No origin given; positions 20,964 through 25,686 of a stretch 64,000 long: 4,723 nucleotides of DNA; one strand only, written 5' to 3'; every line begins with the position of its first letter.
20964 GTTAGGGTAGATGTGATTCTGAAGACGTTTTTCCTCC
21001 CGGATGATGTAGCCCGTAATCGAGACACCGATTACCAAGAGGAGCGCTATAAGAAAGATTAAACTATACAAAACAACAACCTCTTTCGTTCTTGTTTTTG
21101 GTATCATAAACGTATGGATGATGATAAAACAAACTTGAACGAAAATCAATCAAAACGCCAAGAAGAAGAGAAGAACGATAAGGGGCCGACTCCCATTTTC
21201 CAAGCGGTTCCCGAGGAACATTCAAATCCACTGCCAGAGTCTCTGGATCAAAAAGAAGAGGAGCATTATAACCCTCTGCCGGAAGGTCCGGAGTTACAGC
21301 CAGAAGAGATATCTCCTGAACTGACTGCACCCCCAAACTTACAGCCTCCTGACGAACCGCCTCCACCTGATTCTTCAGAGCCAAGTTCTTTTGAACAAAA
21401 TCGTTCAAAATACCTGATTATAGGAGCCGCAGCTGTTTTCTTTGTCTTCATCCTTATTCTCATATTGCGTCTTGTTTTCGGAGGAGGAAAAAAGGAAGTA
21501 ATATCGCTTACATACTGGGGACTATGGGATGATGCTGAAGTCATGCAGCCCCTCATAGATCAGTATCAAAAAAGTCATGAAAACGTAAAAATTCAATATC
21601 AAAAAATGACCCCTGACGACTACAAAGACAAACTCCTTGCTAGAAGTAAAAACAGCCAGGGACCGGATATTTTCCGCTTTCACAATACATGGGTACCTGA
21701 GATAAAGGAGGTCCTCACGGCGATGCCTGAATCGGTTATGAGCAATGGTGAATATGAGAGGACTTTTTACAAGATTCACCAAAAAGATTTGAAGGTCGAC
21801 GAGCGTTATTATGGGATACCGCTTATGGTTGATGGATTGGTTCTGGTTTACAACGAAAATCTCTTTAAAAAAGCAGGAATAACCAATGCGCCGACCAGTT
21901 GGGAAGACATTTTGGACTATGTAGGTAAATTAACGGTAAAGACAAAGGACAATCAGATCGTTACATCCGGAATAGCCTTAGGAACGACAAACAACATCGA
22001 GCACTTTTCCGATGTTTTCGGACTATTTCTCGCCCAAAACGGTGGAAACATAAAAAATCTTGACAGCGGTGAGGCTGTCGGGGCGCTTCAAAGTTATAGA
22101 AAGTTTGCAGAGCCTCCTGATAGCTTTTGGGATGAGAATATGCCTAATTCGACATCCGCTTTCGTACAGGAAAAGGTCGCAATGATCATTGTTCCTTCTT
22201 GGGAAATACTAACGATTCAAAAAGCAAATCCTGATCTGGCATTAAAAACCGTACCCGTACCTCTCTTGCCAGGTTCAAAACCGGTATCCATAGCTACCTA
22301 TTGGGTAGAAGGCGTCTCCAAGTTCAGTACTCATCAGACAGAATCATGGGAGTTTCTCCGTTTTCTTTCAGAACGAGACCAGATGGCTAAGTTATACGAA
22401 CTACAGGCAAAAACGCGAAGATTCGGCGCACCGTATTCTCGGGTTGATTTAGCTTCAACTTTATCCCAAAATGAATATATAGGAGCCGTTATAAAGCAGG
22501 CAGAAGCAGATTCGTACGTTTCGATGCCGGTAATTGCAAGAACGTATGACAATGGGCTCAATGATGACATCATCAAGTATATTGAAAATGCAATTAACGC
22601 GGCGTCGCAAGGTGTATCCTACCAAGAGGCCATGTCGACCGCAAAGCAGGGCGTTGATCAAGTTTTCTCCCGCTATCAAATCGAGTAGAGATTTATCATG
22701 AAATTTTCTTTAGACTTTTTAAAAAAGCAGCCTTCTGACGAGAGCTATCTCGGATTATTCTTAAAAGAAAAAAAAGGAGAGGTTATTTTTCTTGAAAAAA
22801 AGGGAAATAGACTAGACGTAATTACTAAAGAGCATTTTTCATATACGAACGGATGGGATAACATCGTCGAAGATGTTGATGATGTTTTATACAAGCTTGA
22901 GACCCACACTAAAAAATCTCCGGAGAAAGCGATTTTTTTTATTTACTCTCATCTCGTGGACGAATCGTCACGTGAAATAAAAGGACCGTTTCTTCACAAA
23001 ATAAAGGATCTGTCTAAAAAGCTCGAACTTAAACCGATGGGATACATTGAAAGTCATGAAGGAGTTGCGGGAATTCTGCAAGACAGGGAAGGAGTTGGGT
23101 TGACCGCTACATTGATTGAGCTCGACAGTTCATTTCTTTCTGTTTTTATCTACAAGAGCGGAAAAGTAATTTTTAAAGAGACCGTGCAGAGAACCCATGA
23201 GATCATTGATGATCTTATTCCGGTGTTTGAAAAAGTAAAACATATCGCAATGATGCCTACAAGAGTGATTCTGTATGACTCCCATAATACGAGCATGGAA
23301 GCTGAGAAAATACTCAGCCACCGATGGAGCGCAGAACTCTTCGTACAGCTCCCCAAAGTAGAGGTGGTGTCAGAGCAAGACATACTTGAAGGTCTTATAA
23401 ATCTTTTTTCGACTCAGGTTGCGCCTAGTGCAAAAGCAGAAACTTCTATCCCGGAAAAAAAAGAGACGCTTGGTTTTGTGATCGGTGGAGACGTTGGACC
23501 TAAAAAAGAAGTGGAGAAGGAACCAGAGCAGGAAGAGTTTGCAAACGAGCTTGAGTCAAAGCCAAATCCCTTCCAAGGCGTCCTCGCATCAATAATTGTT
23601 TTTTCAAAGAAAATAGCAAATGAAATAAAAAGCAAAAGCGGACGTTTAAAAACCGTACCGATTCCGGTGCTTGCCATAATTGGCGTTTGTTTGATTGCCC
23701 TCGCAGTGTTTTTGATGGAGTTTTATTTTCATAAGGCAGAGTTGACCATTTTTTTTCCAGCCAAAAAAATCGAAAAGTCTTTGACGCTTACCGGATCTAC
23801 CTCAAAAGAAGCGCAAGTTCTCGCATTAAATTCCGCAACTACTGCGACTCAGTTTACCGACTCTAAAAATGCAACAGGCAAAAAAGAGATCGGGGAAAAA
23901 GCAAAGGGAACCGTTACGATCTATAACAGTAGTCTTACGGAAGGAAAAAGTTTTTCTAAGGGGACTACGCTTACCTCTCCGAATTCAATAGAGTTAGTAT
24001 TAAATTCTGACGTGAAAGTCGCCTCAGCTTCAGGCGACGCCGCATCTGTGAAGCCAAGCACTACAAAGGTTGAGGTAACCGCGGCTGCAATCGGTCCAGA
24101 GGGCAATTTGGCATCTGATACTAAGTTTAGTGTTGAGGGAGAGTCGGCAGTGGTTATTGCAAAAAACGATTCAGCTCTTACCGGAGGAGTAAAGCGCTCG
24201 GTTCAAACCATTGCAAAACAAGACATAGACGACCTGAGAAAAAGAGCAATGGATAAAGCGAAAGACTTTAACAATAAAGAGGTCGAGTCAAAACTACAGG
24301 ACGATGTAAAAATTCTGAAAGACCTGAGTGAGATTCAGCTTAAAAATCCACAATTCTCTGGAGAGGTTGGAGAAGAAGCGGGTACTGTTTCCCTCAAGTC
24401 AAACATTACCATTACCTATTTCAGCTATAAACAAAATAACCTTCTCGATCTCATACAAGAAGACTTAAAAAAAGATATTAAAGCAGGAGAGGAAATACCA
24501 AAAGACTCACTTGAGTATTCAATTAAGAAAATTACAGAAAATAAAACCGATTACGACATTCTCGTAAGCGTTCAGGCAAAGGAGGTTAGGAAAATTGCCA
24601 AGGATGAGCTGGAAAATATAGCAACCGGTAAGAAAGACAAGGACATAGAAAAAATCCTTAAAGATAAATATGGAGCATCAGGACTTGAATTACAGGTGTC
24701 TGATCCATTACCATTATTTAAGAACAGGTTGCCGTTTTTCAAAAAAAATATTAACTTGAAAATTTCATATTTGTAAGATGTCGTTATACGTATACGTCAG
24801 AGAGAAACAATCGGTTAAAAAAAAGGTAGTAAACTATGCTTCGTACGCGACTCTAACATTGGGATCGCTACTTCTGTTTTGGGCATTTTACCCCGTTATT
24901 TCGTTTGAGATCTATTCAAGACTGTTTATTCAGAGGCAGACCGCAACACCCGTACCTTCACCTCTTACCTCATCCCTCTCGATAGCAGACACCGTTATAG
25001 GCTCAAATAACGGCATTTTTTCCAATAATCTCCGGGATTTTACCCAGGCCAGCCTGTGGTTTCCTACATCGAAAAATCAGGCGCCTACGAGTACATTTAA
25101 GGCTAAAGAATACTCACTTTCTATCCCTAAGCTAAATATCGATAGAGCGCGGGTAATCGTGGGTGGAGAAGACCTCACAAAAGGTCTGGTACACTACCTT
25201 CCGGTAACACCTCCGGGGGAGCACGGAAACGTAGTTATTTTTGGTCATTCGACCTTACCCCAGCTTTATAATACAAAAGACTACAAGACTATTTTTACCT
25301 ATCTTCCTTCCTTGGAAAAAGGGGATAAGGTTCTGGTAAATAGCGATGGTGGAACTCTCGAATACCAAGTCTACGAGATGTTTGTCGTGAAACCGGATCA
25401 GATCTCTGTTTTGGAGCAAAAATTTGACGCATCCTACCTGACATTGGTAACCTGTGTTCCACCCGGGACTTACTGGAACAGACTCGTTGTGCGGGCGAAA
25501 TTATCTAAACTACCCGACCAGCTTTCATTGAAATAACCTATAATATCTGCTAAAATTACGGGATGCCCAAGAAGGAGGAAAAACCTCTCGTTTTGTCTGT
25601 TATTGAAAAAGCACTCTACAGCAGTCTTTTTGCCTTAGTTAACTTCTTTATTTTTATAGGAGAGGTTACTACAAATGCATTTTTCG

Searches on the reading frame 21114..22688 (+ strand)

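Call 5: search_protein_families(library=pfam, proteins=[window:21114-22688:+], max_evalue=0.001)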
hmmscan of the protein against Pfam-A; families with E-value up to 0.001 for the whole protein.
window:21114-22688:+ (524 aa): 3 families
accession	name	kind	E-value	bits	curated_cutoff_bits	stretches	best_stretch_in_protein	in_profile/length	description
PF01547.30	SBP_bac_1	-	2.8e-30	106.8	26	1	143-424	9-306/307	Bacterial extracellular solute-binding protein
PF13416.11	SBP_bac_8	-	4.8e-29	102.4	27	1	147-431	2-256/279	Bacterial extracellular solute-binding protein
PF13343.11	SBP_bac_6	-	8.5e-05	22.6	24.6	1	219-289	46-111/245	Bacterial extracellular solute-binding protein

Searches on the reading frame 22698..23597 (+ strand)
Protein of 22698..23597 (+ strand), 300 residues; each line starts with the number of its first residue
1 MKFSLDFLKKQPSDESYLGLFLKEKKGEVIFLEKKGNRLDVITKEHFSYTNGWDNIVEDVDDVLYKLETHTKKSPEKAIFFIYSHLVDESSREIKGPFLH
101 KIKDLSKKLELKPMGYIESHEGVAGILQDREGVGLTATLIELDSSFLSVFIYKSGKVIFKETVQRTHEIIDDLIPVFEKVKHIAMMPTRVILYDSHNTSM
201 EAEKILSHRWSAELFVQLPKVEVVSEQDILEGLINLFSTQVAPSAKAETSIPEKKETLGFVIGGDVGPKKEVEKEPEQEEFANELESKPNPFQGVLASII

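Call 16: search_solved_structures(query=window:22698-23597:+, max_evalue=10, show_alignments=1)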
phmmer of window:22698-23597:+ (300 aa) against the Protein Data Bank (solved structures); distinct sequences matched with E-value up to 10: 3.
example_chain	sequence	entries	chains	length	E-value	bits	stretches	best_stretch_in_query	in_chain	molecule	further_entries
2bkk_A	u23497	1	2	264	0.25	13.8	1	14-84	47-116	AMINOGLYCOSIDE 3'-PHOSPHOTRANSFERASE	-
1l8t_A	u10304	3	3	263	0.25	13.8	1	14-84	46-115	Aminoglycoside 3'-Phosphotransferase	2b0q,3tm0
1j7i_A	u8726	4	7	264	0.26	13.8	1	14-84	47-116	AMINOGLYCOSIDE 3'-PHOSPHOTRANSFERASE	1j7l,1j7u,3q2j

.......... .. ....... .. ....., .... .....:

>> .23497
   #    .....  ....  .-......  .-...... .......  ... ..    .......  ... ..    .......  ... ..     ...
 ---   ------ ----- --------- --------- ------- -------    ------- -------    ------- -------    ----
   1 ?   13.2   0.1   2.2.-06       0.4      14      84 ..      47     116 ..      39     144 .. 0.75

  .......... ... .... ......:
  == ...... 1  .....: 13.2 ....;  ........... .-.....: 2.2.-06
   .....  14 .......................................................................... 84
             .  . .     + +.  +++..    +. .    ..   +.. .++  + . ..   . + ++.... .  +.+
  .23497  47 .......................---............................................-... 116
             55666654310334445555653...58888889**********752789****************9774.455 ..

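Call 26: search_protein_families(library=pfam, proteins=[window:22698-23477:+], max_evalue=10)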
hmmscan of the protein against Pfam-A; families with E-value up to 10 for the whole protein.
window:22698-23477:+ (260 aa): 2 families
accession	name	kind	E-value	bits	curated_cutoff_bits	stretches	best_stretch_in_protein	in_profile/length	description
PF24338.1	DUF7506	-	0.002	18.5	27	1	111-156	26-71/95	Domain of unknown function (DUF7506)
PF17950.7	SpmSyn_N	-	0.15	12.7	25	1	120-160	12-52/96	S-adenosylmethionine decarboxylase N -terminal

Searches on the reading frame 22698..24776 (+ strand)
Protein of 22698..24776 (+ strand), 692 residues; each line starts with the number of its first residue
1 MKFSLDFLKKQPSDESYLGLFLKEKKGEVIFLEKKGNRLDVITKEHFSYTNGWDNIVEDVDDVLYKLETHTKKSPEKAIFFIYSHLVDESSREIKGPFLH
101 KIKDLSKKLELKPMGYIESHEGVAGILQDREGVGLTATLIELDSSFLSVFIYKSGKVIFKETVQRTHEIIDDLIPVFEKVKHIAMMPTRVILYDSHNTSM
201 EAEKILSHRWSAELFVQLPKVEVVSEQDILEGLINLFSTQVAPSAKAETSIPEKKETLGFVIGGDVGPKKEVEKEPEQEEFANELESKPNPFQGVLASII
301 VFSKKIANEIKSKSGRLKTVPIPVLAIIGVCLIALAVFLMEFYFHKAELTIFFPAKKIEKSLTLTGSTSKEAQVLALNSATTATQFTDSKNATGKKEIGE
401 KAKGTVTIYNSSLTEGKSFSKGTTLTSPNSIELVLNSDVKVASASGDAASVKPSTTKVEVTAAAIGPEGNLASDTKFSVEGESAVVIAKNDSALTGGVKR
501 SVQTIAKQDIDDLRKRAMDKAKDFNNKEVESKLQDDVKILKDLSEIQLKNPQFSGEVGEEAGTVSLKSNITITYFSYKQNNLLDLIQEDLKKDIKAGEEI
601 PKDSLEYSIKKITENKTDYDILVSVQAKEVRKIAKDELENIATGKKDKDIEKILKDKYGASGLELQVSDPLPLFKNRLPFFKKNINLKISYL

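Call 5: search_protein_families(library=pfam, proteins=[window:22698-24776:+], max_evalue=0.001)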
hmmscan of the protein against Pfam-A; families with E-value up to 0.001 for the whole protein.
window:22698-24776:+ (692 aa): 0 families

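Call 17: search_protein_families(library=ncbifam, proteins=[window:22698-24776:+], max_evalue=1)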
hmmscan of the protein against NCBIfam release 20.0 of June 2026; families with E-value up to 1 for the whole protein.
window:22698-24776:+ (692 aa): 1 family
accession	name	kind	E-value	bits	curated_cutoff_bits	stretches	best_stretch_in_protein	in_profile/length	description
NF052501.1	RdCuOxGlxASco2837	equivalog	0.0012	17.1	800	1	400-483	149-240/645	radical copper oxidase GlxA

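Call 29: find_homologous_proteins(query=window:22698-24776:+, max_evalue=0.001)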
Query window:22698-24776:+ (692 aa): 297 proteins with E <= 0.001 among 8000 candidates; the best 120 are listed.
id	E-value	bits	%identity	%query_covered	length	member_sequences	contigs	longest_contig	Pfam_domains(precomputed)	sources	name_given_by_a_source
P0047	0.0e+0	1475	100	100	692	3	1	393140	-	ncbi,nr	ncbi:hypothetical protein A3G67_04805 [Candidatus Roizmanbacteria bacterium RIFCSPLOWO2_12_FULL_40_1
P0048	7.2e-285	965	64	100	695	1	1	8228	-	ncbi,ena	-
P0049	6.2e-269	912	61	100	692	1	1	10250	-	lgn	-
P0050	4.2e-262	889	59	100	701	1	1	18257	-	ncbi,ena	-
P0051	2.3e-259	880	57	100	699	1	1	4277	-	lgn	-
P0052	2.6e-253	860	58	100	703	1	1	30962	-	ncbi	-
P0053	4.8e-194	665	46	100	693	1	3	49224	-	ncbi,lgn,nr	ncbi:hypothetical protein HYT33_02205 [Candidatus Roizmanbacteria bacterium]|nr:hypothetical protein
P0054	2.9e-180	619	45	99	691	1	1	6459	-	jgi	-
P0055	4.4e-172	592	43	100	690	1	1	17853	-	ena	-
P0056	4.5e-171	589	43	100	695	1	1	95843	-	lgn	-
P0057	3.3e-169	582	44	100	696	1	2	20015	-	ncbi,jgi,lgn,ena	-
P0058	1.4e-164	567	41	100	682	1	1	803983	PF04865.20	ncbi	-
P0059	1.7e-164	567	44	99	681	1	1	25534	-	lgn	-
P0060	2.7e-163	563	43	100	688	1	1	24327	-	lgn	-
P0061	2.5e-159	550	41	100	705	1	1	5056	-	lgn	-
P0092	1.8e-136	474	39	100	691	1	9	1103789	-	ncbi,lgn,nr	ncbi:MAG: hypothetical protein HYW86_02405 [Candidatus Roizmanbacteria bacterium]|nr:MAG: hypothetic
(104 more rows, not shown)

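Call 42: predict_structure(alignment_id=A2)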
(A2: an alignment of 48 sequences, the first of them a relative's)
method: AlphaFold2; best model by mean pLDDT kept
length: 692 residues; sequences in the alignment: 48
mean_pLDDT: 83.3   pTM: 0.40
mean pLDDT of the five models: 83.3, 82.4, 82.3, 82.2, 80.6
residues with pLDDT >= 90: 330; 70-90: 271; 50-70: 30; < 50: 61
segments of 3 or more residues with pLDDT < 50: 1-11, 244-290
pLDDT, mean of each block of 10 residues (from residue 1): 38 77 92 86 92 92 92 90 91 90 93 93 91 92 94 92 93 94 89 82 92 89 92 91 45 33 32 31 37 60 70 54 82 89 88 89 87 83 91 91 93 87 92 93 82 91 92 91 85 91 93 92 84 84 88 92 93 91 91 85 90 86 91 86 88 87 83 82 88 81
secondary structure, 60 per line:
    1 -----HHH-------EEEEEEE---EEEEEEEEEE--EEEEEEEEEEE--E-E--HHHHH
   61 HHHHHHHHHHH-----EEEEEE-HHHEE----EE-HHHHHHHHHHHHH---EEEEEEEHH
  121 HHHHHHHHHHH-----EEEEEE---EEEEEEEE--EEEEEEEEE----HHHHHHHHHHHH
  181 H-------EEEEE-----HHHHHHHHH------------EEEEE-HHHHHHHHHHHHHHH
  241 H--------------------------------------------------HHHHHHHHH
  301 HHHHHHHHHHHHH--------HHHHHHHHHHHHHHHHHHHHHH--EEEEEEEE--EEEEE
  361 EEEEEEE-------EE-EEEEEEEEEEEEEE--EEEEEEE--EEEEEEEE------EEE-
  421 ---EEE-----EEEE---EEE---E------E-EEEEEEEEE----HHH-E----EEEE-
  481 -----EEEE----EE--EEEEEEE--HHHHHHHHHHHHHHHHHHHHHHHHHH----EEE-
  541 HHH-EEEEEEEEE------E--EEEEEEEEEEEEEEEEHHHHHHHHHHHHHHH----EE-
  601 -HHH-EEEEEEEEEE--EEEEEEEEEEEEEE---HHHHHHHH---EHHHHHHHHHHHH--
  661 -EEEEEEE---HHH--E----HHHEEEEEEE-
elements in order (helices of 4 or more, strands of 3 or more residues): E16-22 E26-35 E38-48 H56-71 E77-82 H96-108 E112-118 H119-131 E137-142 E146-153 E156-164 H169-181 E189-193 H199-207 E220-224 H226-241 H292-313 H322-343 E346-353 E356-367 E378-391 E394-400 E403-410 E417-419 E424-426 E432-435 E439-441 E454-462 E476-479 E486-489 E498-504 H507-532 E537-539 E545-553 E563-578 H579-593 E606-615 E618-631 H635-642 H647-658 E662-668 E685-691
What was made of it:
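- On PilM / GspL cytoplasmic domain (considered for the 692-aa protein at 22698-24776): The AF2 model (pLDDT 83) shows two plain beta3-alpha-beta-alpha-beta-alpha lobes at residues 16-241 with no insertion (call 42).
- The ASKHA domain of the 692-aa protein is a minimal two-lobe core with no 1C-type insertion (call 42).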

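Call 45: fold_search(model_id=the predicted structure, library=pdb)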
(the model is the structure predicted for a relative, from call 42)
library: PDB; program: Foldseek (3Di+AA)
matches with E <= 10: 1600; with E <= 0.001: 359
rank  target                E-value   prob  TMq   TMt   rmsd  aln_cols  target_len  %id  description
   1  3mdq                  2.0e-08  1.00  0.20  0.39   8.2       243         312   12  Crystal structure of an Exopolyphosphatase (CHU_0316) from Cytophaga hutchinsonii ATCC 33406 at 1.50 A resolution (released 2010-05-12)
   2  6pc0_A                2.7e-08  1.00  0.20  0.27  10.7       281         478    9  Crystal structure of Helicobacter pylori PPX/GppA (released 2019-11-20)
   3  1t6c                  5.0e-08  1.00  0.19  0.37   8.7       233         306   13  Structural characterization of the Ppx/GppA protein family: crystal structure of the Aquifex aeolicus family member (released 2004-08-03)
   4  6pc1_D                8.3e-08  1.00  0.19  0.27  10.9       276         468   10  Crystal structure of Helicobacter pylori PPX/GppA (E143A) in complex with ppGpp (released 2019-11-20)
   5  6pc0_B                1.2e-07  1.00  0.20  0.26  10.8       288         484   10  Crystal structure of Helicobacter pylori PPX/GppA (released 2019-11-20)
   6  2j4r_A                1.4e-07  1.00  0.20  0.39   8.8       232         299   12  Structural Study of the Aquifex aeolicus PPX-GPPA enzyme (released 2007-10-16)
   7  8gtz                  1.6e-07  1.00  0.20  0.29   5.7       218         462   13  Crystal structure of exopolyphosphatase (PPX) mutant E137A from Zymomonas mobilis in complex with magnesium ions (released 2023-09-13)
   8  1t6d_A                1.6e-07  1.00  0.20  0.38   8.8       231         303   12  MIRAS phasing of the Aquifex aeolicus Ppx/GppA phosphatase: crystal structure of the type II variant (released 2004-08-03)
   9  6pc3_A                1.9e-07  1.00  0.19  0.26  10.8       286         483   10  Crystal structure of Helicobacter pylori PPX/GppA in complex with GSP (released 2019-11-20)
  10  3hrg                  2.3e-07  1.00  0.24  0.56   5.5       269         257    8  Crystal structure of Bacteroides thetaiotaomicron BT_3980, protein with actin-like ATPase fold and unknown function (NP_ (released 2009-06-23)
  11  1t6d_B                2.3e-07  1.00  0.19  0.37   9.1       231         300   13  MIRAS phasing of the Aquifex aeolicus Ppx/GppA phosphatase: crystal structure of the type II variant (released 2004-08-03)
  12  6pc1_B                2.3e-07  1.00  0.19  0.26  10.8       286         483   10  Crystal structure of Helicobacter pylori PPX/GppA (E143A) in complex with ppGpp (released 2019-11-20)
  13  3h1q_B                2.7e-07  1.00  0.22  0.49   6.1       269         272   12  Crystal structure of ethanolamine utilization protein EutJ from Carboxydothermus hydrogenoformans (released 2009-05-19)
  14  3cer_D                2.8e-07  1.00  0.19  0.34  10.8       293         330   11  Crystal structure of the exopolyphosphatase-like protein Q8G5J2. Northeast Structural Genomics Consortium target BlR13 (released 2008-04-01)
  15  7epq_A                3.0e-07  1.00  0.19  0.39   6.5       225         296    7  Crystal structure of exopolyphosphatase (PPX) from Porphyromonas gingivalis in complex with sulfate and magnesium ions (released 2022-05-11)
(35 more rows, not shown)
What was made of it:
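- The 692-aa protein has a confident actin-like N-terminal domain, with PilM among the Foldseek hits (calls 42, 45).
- Tried and rejected: The actin-like fold is confirmed but minimal (calls 42, 45).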

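Call 48: find_encoding_contigs(protein=P0092, flank=10000, max_places=1)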
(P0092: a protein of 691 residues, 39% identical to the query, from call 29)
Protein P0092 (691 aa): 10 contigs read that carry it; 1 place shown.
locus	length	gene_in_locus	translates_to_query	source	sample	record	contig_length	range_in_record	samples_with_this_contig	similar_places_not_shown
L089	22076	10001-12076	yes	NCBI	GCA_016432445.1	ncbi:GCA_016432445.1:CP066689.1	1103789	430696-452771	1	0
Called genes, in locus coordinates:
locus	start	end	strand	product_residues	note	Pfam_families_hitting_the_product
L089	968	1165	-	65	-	-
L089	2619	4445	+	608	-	PF00009:GTP_EFTU, PF22042:EF-G_D2, PF03144:GTP_EFTU_D2, PF14492:EFG_III (weak), PF00679:EFG_C, PF21018:BipA_C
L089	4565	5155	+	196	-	PF00160:Pro_isomerase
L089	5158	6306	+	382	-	PF01464:SLT (faint)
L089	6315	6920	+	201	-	PF00132:Hexapep, PF14602:Hexapep_2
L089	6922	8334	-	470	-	PF12229:PG_binding_4, PF04294:VanW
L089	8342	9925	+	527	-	PF01547:SBP_bac_1, PF13416:SBP_bac_8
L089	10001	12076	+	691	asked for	-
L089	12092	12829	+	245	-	PF04203:Sortase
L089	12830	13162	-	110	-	PF01476:LysM (weak)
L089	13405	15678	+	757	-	PF00912:Transgly, PF00905:Transpeptidase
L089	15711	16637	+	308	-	PF02463:SMC_N (faint), PF13476:AAA_23 (weak), PF00005:ABC_tran, PF13304:AAA_21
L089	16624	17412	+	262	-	PF01061:ABC2_membrane, PF12698:ABC2_membrane_3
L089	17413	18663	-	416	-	PF02403:Seryl_tRNA_N, PF00587:tRNA-synt_2b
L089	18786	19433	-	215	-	PF01725:Ham1p_like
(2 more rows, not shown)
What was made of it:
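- That protein is conserved next to the sortase gene (call 48).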

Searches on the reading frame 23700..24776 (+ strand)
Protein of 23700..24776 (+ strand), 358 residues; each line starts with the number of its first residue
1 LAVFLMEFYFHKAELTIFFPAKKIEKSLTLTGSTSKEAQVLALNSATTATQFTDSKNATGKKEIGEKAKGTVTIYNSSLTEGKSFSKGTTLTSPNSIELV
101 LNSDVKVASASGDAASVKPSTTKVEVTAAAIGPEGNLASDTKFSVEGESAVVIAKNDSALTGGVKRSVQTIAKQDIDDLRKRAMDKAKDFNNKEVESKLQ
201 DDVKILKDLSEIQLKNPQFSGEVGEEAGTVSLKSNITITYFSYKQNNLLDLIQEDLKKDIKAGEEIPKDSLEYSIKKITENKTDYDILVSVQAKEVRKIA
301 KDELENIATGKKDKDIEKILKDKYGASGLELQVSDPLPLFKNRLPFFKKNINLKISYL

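Call 26: search_protein_families(library=pfam, proteins=[window:23700-24776:+], max_evalue=10)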
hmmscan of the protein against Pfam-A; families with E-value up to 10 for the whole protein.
window:23700-24776:+ (358 aa): 2 families
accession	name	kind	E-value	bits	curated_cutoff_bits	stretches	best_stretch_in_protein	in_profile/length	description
PF21110.3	GlxA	-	0.00034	21.7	27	1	67-147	1-89/105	GlxA beta barrel domain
PF04865.19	Baseplate_J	-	0.0095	15.7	21.1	1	65-164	20-110/255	Baseplate J-like protein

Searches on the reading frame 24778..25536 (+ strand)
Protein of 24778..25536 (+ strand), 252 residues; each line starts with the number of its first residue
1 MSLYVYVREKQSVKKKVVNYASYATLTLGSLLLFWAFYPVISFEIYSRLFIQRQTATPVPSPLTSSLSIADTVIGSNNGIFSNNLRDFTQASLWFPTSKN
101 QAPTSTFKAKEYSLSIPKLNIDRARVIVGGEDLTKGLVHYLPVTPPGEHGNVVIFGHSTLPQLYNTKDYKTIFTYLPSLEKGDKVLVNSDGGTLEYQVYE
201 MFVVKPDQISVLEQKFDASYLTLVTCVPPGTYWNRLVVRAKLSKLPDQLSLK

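Call 5: search_protein_families(library=pfam, proteins=[window:24778-25536:+], max_evalue=0.001)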
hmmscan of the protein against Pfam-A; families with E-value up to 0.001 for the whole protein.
window:24778-25536:+ (252 aa): 1 family
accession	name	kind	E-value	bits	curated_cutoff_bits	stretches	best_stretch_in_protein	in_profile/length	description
PF04203.18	Sortase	-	9.2e-27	93.7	26.6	1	114-242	1-124/125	Sortase domain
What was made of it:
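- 24778..25536 (+): Sortase gene, the only one seen in the window. It is the inferred processing enzyme for the two sorting signals. The link is an inference, not shown. Pfam Sortase PF04203 scores 93.7 bits (call 5).
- On Sortase substrate (cell-wall sorting signal): The ORF at 24778-25536 hits Pfam Sortase at 93.7 bits (call 5).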
